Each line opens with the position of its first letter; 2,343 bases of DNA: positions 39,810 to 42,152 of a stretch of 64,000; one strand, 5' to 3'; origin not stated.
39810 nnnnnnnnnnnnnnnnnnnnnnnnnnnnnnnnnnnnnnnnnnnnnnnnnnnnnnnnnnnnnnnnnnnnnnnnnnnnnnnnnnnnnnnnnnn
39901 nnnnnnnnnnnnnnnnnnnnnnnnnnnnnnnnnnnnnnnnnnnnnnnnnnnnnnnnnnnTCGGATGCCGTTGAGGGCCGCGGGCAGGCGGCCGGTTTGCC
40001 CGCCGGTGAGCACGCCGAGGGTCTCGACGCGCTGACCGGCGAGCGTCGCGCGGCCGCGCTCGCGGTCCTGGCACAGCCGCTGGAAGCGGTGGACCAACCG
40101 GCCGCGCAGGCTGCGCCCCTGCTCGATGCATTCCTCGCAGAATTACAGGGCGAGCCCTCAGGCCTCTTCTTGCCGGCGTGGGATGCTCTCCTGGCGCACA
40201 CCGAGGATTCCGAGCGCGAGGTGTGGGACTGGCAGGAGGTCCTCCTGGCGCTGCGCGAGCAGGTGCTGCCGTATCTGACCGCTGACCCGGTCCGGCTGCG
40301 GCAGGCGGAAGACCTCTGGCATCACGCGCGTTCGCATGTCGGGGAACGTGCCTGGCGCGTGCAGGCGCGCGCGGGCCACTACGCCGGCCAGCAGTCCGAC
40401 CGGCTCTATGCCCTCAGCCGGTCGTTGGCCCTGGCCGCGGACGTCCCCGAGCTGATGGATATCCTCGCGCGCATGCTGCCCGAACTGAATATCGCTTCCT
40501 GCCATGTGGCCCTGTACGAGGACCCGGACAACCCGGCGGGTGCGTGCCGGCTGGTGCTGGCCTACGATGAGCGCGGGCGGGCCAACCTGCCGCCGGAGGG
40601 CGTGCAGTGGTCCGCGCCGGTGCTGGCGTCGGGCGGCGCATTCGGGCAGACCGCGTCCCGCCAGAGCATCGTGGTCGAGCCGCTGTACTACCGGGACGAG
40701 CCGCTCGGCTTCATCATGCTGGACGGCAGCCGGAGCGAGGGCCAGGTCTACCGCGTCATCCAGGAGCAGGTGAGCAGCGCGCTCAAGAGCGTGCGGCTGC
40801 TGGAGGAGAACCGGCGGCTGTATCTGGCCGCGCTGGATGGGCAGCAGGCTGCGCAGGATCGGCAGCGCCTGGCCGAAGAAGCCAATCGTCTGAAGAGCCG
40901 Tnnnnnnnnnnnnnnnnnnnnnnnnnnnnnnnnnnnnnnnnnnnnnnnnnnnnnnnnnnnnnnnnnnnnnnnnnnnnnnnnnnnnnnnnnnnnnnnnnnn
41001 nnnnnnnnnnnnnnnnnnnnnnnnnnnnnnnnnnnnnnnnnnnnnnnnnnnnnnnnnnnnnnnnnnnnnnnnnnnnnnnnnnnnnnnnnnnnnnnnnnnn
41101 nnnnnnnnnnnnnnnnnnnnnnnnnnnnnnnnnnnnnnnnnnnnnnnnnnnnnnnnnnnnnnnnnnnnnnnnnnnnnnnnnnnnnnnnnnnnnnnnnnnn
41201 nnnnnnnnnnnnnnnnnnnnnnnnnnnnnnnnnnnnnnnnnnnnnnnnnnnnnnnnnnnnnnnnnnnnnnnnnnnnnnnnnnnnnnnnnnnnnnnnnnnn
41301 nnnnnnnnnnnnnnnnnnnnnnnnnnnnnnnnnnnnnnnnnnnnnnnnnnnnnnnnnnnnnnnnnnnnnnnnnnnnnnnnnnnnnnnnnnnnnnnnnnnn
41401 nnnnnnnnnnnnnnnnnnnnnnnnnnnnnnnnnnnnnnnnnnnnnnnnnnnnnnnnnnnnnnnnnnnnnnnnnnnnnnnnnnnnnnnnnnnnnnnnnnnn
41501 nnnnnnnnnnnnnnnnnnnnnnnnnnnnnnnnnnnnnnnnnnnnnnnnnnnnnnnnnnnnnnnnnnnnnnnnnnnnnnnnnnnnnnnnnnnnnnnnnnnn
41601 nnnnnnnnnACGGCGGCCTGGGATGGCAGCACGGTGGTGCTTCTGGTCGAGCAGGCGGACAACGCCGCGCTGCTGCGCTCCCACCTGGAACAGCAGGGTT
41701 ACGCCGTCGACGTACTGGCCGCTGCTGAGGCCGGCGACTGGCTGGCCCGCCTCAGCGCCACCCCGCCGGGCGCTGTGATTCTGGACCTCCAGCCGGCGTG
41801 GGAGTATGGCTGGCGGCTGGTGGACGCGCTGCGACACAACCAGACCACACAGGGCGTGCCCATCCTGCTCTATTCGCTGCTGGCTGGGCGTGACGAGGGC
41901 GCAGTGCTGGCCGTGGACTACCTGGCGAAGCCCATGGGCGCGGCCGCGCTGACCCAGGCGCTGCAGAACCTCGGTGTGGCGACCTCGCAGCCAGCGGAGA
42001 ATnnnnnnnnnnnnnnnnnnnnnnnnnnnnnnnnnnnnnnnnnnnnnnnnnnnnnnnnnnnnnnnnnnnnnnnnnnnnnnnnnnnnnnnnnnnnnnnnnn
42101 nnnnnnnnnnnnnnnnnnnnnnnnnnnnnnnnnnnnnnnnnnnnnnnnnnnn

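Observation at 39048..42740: Unusual cytoplasmic hybrid two-component protein: LacI-type sugar-binding sensor + HK + 2xREC + AraC output, divergent from kdgF-ogl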

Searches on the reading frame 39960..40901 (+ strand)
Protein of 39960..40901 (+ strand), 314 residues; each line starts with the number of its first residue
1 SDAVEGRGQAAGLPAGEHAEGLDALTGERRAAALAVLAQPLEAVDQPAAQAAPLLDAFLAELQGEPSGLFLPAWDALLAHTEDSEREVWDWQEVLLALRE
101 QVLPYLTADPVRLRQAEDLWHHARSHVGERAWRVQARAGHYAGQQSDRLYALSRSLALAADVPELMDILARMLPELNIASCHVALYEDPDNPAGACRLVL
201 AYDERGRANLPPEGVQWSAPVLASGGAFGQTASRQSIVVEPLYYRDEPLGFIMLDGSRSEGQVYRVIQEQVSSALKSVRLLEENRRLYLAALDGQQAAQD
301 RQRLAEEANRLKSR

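Call 26: search_solved_structures(query=window:39960-40901:+, max_evalue=10)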
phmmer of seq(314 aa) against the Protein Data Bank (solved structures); distinct sequences matched with E-value up to 10: 3.
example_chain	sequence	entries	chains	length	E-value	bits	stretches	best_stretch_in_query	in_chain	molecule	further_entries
1mey_C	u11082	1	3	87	1.8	11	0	114-136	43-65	CONSENSUS ZINC FINGER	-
5v3j_E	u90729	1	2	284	2.1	10.8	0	115-135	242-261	Zinc finger protein 568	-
5v3m_C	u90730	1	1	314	4.1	9.8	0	117-135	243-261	Zinc finger protein 568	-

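Call 38: predict_structure(alignment_id=A3)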
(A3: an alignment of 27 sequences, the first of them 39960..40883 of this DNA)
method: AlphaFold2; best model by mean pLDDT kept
length: 308 residues; sequences in the alignment: 27
mean_pLDDT: 89.8   pTM: 0.75
mean pLDDT of the five models: 89.8, 89.0, 87.8, 87.2, 86.8
residues with pLDDT >= 90: 235; 70-90: 47; 50-70: 13; < 50: 13
segments of 3 or more residues with pLDDT < 50: 1-12
pLDDT, mean of each block of 10 residues (from residue 1): 44 54 89 94 85 95 89 93 86 95 94 96 96 93 95 97 97 94 96 96 93 95 80 77 96 87 94 97 96 97 93
secondary structure, 60 per line:
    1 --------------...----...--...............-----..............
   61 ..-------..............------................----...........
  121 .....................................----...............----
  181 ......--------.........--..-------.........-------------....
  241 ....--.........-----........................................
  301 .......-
elements in order: H27-41 H47-62 H70-83 H90-105 H110-157 H162-176 E181-186 E195-203 E215-218 H219-223 E237-244 E247-255 H261-307

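Call 41: fold_search(model_id=the predicted structure, library=pdb)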
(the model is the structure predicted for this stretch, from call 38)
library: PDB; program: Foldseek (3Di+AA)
matches with E <= 10: 575; with E <= 0.001: 4
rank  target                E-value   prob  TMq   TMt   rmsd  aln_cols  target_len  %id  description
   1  3ci6_A                3.7e-04  1.00  0.35  0.62   4.6       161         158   13  Crystal structure of the GAF domain from Acinetobacter phosphoenolpyruvate-protein phosphotransferase (released 2008-05-13)
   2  3p01_A                5.5e-04  1.00  0.36  0.58   5.3       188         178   18  Crystal structure of two-component response regulator from Nostoc sp. PCC 7120 (released 2010-10-06)
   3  3p01_B                7.6e-04  1.00  0.35  0.58   5.8       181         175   18  Crystal structure of two-component response regulator from Nostoc sp. PCC 7120 (released 2010-10-06)
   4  6ob8_A                9.0e-04  1.00  0.32  0.33   7.6       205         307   13  Crystal structure of a dual sensor histidine kinase in green light illuminated state (released 2019-09-18)
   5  5w10_A                1.6e-03  1.00  0.32  0.53   5.2       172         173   13  Lcd1 GAF domain in complex with cAMP ligand (released 2017-06-28)
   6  3ci6_B                2.0e-03  1.00  0.32  0.55   5.4       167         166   11  Crystal structure of the GAF domain from Acinetobacter phosphoenolpyruvate-protein phosphotransferase (released 2008-05-13)
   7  5w10_B                2.1e-03  1.00  0.33  0.54   5.4       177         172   12  Lcd1 GAF domain in complex with cAMP ligand (released 2017-06-28)
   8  3e0y_B                2.2e-03  1.00  0.29  0.54   5.8       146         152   18  The crystal structure of a conserved domain from a protein of Geobacter sulfurreducens PCA (released 2008-09-30)
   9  4g3k_A                2.3e-03  1.00  0.28  0.50   7.2       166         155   14  Crystal structure of a. aeolicus nlh1 gaf domain in an inactive state (released 2013-05-29)
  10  3e0y_A                2.4e-03  1.00  0.28  0.50   6.5       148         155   18  The crystal structure of a conserved domain from a protein of Geobacter sulfurreducens PCA (released 2008-09-30)
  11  6oap_B                2.7e-03  1.00  0.37  0.38   6.5       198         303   14  Crystal structure of a dual sensor histidine kinase in the green-light absorbing Pg state (released 2019-09-18)
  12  5w10_C                3.6e-03  1.00  0.31  0.52   5.4       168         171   10  Lcd1 GAF domain in complex with cAMP ligand (released 2017-06-28)
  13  3oov_B                4.0e-03  1.00  0.31  0.55   6.2       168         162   17  Crystal structure of a methyl-accepting chemotaxis protein, residues 122 to 287 (released 2010-09-08)
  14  5w10_D                4.7e-03  1.00  0.32  0.53   5.2       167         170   10  Lcd1 GAF domain in complex with cAMP ligand (released 2017-06-28)
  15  6oei                  5.0e-03  0.99  0.33  0.39  18.8       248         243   13  Yeast Spc42 N-terminal coiled-coil fused to PDB: 3K2N (released 2019-04-24)
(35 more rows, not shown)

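Call 57: search_protein_representatives(alignment_id=A3)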
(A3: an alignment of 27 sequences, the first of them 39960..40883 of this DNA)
Query: 27 sequences, 305 profile positions. Proteins with E-value up to 0.001 (for the whole library): 4283; up to 1e-10: 3287; up to 1e-30: 1561. The best 150 are listed.
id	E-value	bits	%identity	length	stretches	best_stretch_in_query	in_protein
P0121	1.2e-118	412.5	-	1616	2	1-302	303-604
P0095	3.6e-117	407.6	-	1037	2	1-295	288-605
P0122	9.6e-117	406.2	-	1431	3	1-292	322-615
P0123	9.4e-116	403.0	-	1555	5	1-302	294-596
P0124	2.8e-115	401.4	-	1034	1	1-302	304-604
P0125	4.9e-115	400.6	-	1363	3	1-296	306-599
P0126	7.1e-113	393.5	-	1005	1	1-300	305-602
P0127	1.5e-112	392.4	-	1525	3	1-304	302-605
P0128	2.7e-112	391.6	-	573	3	1-298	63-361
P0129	1.1e-111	389.6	-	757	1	1-296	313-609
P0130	2.7e-111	388.3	-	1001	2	1-301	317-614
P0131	3.4e-111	388.0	-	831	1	1-294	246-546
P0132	3.6e-111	387.9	-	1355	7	2-295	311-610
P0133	1.2e-110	386.2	-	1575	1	1-298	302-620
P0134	1.8e-110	385.6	-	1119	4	1-299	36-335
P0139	7.1e-109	380.4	-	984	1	1-304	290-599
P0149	8.5e-107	373.5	-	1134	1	1-299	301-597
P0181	2.0e-101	355.9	-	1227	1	1-304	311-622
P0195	1.5e-98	346.5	-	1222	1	1-304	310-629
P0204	4.9e-97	341.5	-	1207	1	1-303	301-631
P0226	2.2e-94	332.8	-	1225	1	1-303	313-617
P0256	2.6e-91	322.7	-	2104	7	1-278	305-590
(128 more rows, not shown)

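Call 60: search_protein_families(library=pfam, alignment_id=A5, max_evalue=0.00001)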
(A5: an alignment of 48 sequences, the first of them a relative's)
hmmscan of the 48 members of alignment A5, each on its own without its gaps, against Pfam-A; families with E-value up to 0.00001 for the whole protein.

A. member 1, P0121 (1616 aa): 12 families
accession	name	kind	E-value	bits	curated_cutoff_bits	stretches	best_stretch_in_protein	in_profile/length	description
PF13407.12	Peripla_BP_4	-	2.9e-54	184.8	35.1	3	976-1096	137-257/258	Periplasmic binding protein domain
PF13377.12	Peripla_BP_3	-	4.2e-29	102.2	26.5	1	141-302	3-167/167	Periplasmic binding protein-like domain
PF02518.31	HATPase_c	-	1e-21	77.9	26.4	1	1503-1612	1-108/111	Histidine kinase-, DNA gyrase B-, and HSP90-like ATPase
PF08448.16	PAS_4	-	2.1e-21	76.6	23.1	1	604-714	2-110/110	PAS fold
PF00532.27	Peripla_BP_1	-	3.6e-20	73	22.2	1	81-297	56-278/281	Periplasmic binding proteins and sugar binding domain of LacI family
PF13185.12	GAF_2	-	6.8e-20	72.1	28.6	1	741-880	3-136/136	GAF domain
PF01590.32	GAF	-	1.1e-17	65.2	22.4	1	741-879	1-133/133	GAF domain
PF13426.13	PAS_9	-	4.9e-15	56.1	27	1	610-711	4-103/103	PAS domain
PF00989.32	PAS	-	1.5e-13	51.2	22.6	1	599-709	3-113/113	PAS fold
PF13492.12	GAF_3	-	1.6e-12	48.4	27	1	743-881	3-129/129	GAF domain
PF00512.31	HisKA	-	1.9e-12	47.5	26.9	1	1396-1460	3-64/66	His Kinase A (phospho-acceptor) domain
PF08447.18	PAS_3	-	2.9e-06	27.9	25.6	0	1318-1351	50-83/89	PAS fold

B. families by the number of members that match (of 48 scanned): 23 families
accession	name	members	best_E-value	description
PF13377.12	Peripla_BP_3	44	7.2e-41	Periplasmic binding protein-like domain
PF00532.27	Peripla_BP_1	42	1.2e-24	Periplasmic binding proteins and sugar binding domain of LacI family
PF13407.12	Peripla_BP_4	31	2.9e-54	Periplasmic binding protein domain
PF02518.31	HATPase_c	28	2.3e-32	Histidine kinase-, DNA gyrase B-, and HSP90-like ATPase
PF00512.31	HisKA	25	5.4e-24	His Kinase A (phospho-acceptor) domain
PF01590.32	GAF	16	3.7e-91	GAF domain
PF13185.12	GAF_2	16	2.5e-90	GAF domain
PF08448.16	PAS_4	16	9.2e-66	PAS fold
PF13492.12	GAF_3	16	3e-60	GAF domain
PF13426.13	PAS_9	16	1.7e-30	PAS domain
PF00989.32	PAS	14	2.1e-35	PAS fold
PF00072.30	Response_reg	9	1.8e-62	Response regulator receiver domain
PF13188.13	PAS_8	6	2.7e-16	PAS domain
PF08447.18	PAS_3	4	1.8e-24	PAS fold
PF12833.13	HTH_18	2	3.8e-26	Helix-turn-helix domain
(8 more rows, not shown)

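Call 70: search_protein_families(library=pfam, proteins=[window:39960-40883:+], max_evalue=1)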
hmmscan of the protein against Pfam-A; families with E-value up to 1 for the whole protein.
window:39960-40883:+ (308 aa): 0 families

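Call 72: find_homologous_proteins(query=A3, max_evalue=1e-10)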
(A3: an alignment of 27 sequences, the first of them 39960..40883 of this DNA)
Query A3 (27 sequences) (308 aa, profile of the alignment): 3 proteins with E <= 1e-10 among 8000 candidates.
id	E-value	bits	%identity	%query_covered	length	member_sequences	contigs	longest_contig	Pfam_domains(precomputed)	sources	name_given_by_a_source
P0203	1.1e-96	342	57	87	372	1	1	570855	PF00512.32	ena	-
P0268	2.4e-44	170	30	42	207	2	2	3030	-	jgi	jgi:hypothetical protein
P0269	1.2e-21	96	77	24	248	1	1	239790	-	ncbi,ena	-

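Call 73: list_cluster_members(proteins=[P0121, P0124, P0129, P0139, P0149, P0181, P0195, P0204, P0226, P0256])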
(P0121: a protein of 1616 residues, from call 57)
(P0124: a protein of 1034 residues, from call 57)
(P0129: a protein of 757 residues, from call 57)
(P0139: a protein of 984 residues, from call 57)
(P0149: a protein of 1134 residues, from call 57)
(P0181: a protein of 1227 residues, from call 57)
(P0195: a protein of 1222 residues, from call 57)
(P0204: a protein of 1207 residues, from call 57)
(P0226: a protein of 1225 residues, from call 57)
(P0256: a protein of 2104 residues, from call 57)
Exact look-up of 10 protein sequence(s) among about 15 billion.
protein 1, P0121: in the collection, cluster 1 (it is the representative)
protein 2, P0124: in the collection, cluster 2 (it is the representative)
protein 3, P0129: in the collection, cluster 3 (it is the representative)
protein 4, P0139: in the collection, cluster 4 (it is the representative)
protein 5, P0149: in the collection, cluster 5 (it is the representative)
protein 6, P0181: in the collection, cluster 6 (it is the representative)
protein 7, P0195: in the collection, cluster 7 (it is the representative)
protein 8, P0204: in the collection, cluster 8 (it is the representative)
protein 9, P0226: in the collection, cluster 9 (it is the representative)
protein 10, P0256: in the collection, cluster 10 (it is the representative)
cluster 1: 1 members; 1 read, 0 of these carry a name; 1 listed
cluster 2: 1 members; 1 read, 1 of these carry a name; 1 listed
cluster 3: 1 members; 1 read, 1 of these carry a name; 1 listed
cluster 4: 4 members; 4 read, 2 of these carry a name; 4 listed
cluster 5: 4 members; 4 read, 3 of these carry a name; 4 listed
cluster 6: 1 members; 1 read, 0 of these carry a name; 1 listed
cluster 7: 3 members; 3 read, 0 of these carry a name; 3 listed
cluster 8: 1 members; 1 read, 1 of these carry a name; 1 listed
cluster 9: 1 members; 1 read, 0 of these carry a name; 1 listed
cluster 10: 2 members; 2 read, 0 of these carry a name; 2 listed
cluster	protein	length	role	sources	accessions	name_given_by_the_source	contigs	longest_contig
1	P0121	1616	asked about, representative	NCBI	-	-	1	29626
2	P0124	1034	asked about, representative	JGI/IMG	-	PAS domain S-box-containing protein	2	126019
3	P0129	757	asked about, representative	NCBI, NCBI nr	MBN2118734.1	MAG: substrate-binding domain-containing protein, partial [Anaerolineales bacterium] | substrate-binding domain-containing protein [Anaerolineales bacterium]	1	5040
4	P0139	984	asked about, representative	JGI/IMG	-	signal transduction histidine kinase/DNA-binding LacI/PurR family transcriptional ...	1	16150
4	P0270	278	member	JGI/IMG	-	YesN/AraC family two-component response regulator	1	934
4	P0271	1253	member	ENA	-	-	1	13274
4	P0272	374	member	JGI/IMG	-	-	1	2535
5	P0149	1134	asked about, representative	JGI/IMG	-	PAS domain S-box-containing protein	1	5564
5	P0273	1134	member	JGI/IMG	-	PAS domain S-box-containing protein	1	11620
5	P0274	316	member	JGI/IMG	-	YesN/AraC family two-component response regulator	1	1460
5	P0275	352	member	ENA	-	-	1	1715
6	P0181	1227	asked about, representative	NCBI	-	-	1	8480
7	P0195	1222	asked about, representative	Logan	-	-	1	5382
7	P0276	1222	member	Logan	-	-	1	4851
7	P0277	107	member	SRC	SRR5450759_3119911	-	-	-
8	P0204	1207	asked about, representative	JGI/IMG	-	DNA-binding LacI/PurR family transcriptional regulator/signal transduction histidine ...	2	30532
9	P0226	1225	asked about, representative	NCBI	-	-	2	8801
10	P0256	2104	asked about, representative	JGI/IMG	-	-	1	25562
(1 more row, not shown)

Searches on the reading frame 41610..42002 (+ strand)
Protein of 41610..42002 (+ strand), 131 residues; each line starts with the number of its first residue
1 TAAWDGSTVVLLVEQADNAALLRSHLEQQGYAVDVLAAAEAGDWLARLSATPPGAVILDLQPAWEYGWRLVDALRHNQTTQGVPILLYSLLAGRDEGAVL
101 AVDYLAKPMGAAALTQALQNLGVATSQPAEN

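Call 70: search_protein_families(library=pfam, proteins=[window:41610-42002:+], max_evalue=1)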
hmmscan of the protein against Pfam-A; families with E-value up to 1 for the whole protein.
window:41610-42002:+ (131 aa): 3 families
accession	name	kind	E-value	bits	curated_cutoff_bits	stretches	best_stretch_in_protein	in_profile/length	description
PF00072.30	Response_reg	-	1.5e-07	32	30.2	1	12-118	3-110/111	Response regulator receiver domain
PF17194.10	AbiEi_3_N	-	0.02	15.3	26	1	19-49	16-46/93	Transcriptional regulator, AbiEi antitoxin N-terminal domain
PF11203.13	EccE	-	0.097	13.6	23.7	1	21-65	42-83/97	Putative type VII ESX secretion system translocon, EccE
